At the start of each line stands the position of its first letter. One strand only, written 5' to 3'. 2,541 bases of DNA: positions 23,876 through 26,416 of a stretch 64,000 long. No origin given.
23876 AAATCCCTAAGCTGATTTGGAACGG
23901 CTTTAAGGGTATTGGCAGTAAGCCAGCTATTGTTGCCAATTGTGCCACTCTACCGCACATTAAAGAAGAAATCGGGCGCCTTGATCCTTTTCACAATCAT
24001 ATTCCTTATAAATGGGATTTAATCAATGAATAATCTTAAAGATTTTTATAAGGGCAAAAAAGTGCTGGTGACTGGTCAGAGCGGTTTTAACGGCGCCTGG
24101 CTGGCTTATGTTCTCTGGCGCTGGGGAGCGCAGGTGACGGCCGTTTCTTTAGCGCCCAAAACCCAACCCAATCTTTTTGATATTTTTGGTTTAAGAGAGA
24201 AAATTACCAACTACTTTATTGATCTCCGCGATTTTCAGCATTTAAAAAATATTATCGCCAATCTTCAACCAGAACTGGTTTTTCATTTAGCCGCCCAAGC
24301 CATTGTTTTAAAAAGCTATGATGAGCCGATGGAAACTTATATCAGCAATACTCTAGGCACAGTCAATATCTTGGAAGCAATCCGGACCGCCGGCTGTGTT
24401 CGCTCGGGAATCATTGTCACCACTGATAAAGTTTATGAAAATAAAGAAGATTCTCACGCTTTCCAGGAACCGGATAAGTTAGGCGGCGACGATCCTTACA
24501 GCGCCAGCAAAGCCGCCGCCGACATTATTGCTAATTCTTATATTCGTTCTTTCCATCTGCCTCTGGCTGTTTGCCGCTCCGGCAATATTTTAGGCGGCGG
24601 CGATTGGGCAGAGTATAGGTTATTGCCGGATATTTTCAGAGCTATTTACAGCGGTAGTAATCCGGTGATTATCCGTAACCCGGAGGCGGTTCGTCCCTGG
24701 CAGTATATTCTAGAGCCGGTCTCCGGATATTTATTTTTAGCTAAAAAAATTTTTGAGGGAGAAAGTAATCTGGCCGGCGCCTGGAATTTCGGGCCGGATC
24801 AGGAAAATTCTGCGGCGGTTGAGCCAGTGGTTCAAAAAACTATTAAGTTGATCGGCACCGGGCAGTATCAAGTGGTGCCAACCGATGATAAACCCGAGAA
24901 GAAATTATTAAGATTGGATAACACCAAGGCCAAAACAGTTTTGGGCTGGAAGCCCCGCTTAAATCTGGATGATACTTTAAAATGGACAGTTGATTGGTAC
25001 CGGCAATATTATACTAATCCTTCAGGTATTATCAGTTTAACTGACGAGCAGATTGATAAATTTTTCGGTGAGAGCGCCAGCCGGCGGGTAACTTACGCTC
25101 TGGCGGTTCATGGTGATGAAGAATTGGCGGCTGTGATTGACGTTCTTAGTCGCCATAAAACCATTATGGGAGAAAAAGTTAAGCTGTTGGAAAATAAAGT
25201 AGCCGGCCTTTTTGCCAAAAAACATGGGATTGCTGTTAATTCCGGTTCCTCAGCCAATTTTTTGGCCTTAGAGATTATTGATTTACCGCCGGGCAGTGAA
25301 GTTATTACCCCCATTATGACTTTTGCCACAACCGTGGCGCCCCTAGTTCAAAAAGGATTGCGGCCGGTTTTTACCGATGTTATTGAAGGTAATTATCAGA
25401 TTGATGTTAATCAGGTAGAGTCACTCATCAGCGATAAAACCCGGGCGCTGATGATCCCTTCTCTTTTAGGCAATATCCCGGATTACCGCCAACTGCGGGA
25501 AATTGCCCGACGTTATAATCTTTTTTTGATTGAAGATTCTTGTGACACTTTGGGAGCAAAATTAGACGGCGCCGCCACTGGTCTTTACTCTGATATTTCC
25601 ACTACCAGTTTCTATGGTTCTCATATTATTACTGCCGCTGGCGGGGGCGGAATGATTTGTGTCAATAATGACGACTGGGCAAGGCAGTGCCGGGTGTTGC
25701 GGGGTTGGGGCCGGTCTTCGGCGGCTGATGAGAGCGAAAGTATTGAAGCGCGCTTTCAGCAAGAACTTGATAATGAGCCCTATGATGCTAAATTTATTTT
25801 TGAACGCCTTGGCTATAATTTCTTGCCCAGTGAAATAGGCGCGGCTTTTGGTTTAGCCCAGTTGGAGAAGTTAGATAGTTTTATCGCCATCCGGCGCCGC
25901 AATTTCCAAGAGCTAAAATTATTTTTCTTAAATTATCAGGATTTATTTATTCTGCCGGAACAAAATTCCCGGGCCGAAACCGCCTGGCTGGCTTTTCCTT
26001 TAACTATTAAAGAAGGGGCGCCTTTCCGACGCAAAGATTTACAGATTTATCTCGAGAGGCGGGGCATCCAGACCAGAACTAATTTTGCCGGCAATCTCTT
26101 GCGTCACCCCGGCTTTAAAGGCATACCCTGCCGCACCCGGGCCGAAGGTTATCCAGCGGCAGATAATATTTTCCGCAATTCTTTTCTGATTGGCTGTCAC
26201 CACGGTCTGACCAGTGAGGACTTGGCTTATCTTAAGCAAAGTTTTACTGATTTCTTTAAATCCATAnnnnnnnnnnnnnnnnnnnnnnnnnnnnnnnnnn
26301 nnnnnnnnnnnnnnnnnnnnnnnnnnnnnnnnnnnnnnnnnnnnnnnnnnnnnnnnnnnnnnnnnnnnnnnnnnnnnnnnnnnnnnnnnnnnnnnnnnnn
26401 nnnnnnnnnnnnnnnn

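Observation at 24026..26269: Single-ORF fusion of CDP-glucose 4,6-dehydratase (RfbG-like) and PMP-dependent 3-dehydrase E1 (RfbH-like)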

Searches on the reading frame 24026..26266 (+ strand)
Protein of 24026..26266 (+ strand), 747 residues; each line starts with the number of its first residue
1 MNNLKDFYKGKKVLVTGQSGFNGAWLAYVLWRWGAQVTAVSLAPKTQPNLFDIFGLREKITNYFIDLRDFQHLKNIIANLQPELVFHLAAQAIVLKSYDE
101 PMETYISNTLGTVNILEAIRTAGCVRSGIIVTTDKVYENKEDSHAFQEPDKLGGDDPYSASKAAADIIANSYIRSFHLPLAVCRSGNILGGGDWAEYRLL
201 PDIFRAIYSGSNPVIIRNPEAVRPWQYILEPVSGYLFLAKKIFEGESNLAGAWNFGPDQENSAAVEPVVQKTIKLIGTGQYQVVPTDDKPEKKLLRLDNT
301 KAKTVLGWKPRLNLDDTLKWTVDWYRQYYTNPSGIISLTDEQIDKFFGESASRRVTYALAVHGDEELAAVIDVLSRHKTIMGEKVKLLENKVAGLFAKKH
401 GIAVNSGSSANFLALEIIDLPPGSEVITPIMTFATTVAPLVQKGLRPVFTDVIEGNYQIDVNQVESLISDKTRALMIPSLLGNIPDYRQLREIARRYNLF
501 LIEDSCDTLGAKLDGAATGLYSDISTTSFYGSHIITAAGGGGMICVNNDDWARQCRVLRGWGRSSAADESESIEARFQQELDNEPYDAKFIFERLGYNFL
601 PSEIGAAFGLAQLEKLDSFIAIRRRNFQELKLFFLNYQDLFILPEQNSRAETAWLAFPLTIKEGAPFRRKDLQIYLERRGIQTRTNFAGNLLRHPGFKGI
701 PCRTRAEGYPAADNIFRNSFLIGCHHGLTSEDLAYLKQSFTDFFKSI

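Call 4: search_protein_families(library=pfam, proteins=[window:24026-26266:+], max_evalue=0.01)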
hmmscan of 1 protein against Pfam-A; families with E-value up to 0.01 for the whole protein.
window:24026-26266:+ (747 aa): 9 families
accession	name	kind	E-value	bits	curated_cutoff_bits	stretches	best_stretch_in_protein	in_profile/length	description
PF01041.23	DegT_DnrJ_EryC1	-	8.2e-75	252.7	19.8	1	363-736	4-355/360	DegT/DnrJ/EryC1/StrS aminotransferase family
PF16363.11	GDP_Man_Dehyd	-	1.1e-37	130.7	27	1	14-319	1-330/332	GDP-mannose 4,6 dehydratase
PF01370.27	Epimerase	-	7.2e-31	107.9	20.9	1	13-247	1-233/240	NAD dependent epimerase/dehydratase family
PF02719.21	Polysacc_synt_2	-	2.4e-08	33.9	20.2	1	56-138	52-133/293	Polysaccharide biosynthesis protein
PF04321.23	RmlD_sub_bind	-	8.2e-08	32.1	27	1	12-165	2-132/287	RmlD substrate binding domain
PF07993.18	NAD_binding_4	-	4e-06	26.6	20.1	1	83-190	90-209/258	Male sterility protein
PF01073.25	3Beta_HSD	-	5.3e-06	26.1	22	1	14-193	1-186/280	3-beta hydroxysteroid dehydrogenase/isomerase family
PF01053.26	Cys_Met_Meta_PP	-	8.2e-05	21.8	27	1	385-562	54-230/381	Cys/Met metabolism PLP-dependent enzyme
PF00266.25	Aminotran_5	-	0.0016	17.9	21.5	0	382-510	42-181/371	Aminotransferase class-V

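Call 5: search_protein_families(library=ncbifam, proteins=[window:24026-26266:+], max_evalue=0.01)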
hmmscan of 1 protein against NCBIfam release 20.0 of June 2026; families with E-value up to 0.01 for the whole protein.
window:24026-26266:+ (747 aa): 39 families (the best 25 are shown)
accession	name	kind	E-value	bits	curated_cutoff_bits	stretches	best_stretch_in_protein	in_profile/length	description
TIGR02622.1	CDP_4_6_dhtase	equivalog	8.3e-121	403.4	278.45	1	7-346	1-351/352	CDP-glucose 4,6-dehydratase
NF011936.0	PRK15407.1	equivalog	2.7e-101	339.4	423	1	349-745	31-437/440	lipopolysaccharide biosynthesis protein RfbH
TIGR03588.1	PseC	equivalog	2.4e-48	164.9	423.5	1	357-740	4-376/380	UDP-4-amino-4,6-dideoxy-N-acetyl-beta-L-altrosamine transaminase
TIGR04181.1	NHT_00031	hypoth_equivalog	6.3e-47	160.2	420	1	379-688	26-327/359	LegC family aminotransferase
TIGR01181.1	dTDP_gluc_dehyt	equivalog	6.6e-38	130.6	365.1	1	12-327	1-313/321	dTDP-glucose 4,6-dehydratase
NF008687.0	PRK11706.1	equivalog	2e-33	115.7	375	1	363-684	10-317/375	dTDP-4-amino-4,6-dideoxygalactose transaminase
NF008658.2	PRK11658.1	equivalog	2.4e-33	115.3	631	1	361-687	11-324/379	UDP-4-amino-4-deoxy-L-arabinose aminotransferase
TIGR04180.1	EDH_00030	hypoth_equivalog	3.5e-29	101.8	475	1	13-312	1-296/297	NAD-dependent 4,6-dehydratase LegB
TIGR02379.1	ECA_wecE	subfamily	5.6e-27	94.5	434.85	1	392-644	40-278/376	dTDP-4-amino-4,6-dideoxy-D-glucose transaminase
TIGR04427.1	PLP_DesI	equivalog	5.3e-24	85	650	1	379-569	48-235/390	dTDP-4-dehydro-6-deoxyglucose aminotransferase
TIGR01179.1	galE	equivalog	1.3e-21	76.8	262.3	1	12-190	1-178/332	UDP-glucose 4-epimerase GalE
NF007582.0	PRK10217.1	equivalog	5.8e-21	75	698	1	11-326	2-332/355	dTDP-glucose 4,6-dehydratase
NF007490.0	PRK10084.1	subfamily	1.5e-17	63.7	649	1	12-327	2-336/361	dTDP-glucose 4,6-dehydratase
TIGR01472.1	gmd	equivalog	8.1e-14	51.6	415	1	11-178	1-175/342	GDP-mannose 4,6-dehydratase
TIGR03466.1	HpnA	hypoth_equivalog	1.1e-10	41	367.65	1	12-189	2-171/327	hopanoid-associated sugar epimerase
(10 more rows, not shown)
